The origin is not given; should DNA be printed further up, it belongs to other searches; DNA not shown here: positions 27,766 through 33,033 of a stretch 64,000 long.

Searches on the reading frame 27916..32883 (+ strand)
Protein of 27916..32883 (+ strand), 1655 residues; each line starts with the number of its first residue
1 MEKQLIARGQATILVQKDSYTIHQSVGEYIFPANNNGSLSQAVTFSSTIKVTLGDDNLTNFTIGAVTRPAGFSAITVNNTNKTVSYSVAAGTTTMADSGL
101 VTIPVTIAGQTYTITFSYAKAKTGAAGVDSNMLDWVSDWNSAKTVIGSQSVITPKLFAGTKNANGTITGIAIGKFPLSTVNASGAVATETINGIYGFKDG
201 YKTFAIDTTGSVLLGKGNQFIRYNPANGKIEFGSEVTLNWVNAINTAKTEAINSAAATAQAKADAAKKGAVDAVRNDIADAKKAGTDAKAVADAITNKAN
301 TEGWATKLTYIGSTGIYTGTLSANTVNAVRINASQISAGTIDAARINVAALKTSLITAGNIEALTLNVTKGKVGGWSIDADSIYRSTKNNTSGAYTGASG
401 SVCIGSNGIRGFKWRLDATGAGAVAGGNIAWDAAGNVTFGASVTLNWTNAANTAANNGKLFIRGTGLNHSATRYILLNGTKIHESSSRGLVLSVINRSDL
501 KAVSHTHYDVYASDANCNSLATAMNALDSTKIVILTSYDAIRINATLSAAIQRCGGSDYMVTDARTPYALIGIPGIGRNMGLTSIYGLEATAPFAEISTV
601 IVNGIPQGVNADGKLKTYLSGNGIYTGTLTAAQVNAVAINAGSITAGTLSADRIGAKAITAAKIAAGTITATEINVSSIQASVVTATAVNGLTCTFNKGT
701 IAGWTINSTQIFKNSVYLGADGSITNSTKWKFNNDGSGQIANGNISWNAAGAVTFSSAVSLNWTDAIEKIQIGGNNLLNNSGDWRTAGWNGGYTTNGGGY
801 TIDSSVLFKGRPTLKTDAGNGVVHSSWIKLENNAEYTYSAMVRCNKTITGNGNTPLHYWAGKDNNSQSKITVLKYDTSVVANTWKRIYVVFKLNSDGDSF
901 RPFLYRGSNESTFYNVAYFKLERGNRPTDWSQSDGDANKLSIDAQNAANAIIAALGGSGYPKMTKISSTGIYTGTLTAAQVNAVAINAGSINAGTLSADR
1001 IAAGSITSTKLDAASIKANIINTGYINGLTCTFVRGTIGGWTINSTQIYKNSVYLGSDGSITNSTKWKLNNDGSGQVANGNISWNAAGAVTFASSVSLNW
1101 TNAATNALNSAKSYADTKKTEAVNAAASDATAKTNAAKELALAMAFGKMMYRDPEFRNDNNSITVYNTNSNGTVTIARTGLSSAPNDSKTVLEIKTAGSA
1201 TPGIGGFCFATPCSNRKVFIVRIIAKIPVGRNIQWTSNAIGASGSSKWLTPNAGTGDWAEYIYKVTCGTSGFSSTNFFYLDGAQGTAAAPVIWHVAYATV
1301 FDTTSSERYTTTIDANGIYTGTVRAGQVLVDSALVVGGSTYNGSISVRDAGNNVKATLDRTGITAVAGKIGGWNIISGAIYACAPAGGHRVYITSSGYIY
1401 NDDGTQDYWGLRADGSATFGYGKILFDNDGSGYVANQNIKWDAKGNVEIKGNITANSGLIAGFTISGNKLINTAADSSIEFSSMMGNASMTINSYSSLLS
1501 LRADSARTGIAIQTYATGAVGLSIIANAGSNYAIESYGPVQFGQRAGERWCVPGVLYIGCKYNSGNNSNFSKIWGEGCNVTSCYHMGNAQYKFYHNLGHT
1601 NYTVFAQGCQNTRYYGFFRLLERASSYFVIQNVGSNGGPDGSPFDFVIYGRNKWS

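Call 46: search_protein_families(library=pfam, proteins=[window:27916-32883:+], max_evalue=0.0001)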
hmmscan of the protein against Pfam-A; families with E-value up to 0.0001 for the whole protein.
window:27916-32883:+ (1655 aa): 1 family
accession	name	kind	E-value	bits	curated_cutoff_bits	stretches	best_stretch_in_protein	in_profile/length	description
PF15711.10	ILEI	-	3.9e-08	34.1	27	1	488-575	1-89/90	Interleukin-like EMT inducer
